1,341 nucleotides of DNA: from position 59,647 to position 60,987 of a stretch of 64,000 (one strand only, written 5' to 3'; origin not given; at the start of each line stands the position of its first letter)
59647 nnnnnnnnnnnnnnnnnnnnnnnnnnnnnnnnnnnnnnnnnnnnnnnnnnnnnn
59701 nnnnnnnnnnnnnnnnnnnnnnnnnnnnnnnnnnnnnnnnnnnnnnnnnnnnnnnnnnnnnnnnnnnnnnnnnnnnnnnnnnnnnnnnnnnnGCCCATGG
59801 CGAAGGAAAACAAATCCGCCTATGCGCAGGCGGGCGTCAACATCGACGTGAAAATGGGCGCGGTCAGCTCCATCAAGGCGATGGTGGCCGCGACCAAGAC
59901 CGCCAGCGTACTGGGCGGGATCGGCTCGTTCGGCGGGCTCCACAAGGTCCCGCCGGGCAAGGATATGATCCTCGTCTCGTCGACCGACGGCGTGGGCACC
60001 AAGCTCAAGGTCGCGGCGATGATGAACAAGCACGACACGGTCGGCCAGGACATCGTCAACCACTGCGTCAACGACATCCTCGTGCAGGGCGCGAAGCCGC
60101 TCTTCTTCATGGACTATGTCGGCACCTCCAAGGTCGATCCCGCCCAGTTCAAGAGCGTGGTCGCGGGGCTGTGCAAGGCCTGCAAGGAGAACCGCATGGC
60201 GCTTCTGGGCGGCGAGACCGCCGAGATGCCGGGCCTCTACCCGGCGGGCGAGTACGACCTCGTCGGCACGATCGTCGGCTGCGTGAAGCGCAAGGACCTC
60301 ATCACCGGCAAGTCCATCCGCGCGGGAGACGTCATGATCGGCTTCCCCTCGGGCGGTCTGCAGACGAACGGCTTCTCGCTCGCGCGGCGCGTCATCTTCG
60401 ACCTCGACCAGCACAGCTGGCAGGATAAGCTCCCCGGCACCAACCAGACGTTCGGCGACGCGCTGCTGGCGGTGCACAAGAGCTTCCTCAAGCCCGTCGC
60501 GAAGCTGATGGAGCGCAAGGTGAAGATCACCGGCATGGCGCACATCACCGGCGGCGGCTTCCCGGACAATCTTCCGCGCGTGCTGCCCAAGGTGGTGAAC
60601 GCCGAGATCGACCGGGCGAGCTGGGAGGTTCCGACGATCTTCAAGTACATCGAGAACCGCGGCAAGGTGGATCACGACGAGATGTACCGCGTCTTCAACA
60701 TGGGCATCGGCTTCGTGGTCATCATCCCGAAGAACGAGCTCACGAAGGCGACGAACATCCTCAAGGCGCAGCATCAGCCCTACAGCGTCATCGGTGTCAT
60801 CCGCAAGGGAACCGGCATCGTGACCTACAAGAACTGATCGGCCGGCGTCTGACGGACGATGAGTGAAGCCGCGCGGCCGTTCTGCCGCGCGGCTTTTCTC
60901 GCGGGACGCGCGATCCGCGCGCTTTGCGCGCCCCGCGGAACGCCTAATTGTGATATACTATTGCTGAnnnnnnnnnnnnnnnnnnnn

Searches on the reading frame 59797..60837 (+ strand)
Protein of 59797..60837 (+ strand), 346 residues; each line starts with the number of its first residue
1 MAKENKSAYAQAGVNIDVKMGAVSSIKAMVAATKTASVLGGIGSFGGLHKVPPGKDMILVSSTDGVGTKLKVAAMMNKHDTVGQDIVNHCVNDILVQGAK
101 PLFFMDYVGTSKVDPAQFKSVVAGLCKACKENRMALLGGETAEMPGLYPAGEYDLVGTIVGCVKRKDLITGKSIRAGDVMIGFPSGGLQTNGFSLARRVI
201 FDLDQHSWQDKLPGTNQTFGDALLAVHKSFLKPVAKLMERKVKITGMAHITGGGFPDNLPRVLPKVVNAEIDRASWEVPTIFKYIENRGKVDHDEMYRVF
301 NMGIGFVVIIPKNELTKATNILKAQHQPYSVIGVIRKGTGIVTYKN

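Call 15: search_protein_families(library=pfam, proteins=[window:59797-60837:+], max_evalue=0.01)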
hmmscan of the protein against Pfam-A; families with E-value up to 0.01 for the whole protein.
window:59797-60837:+ (346 aa): 2 families
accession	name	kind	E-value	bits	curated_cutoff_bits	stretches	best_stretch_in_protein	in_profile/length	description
PF02769.27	AIRS_C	-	5.5e-24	85.5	23.1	1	175-341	1-151/156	AIR synthase related protein, C-terminal domain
PF00586.29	AIRS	-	4.1e-22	79.2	24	1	54-163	10-112/112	AIR synthase related protein, N-terminal domain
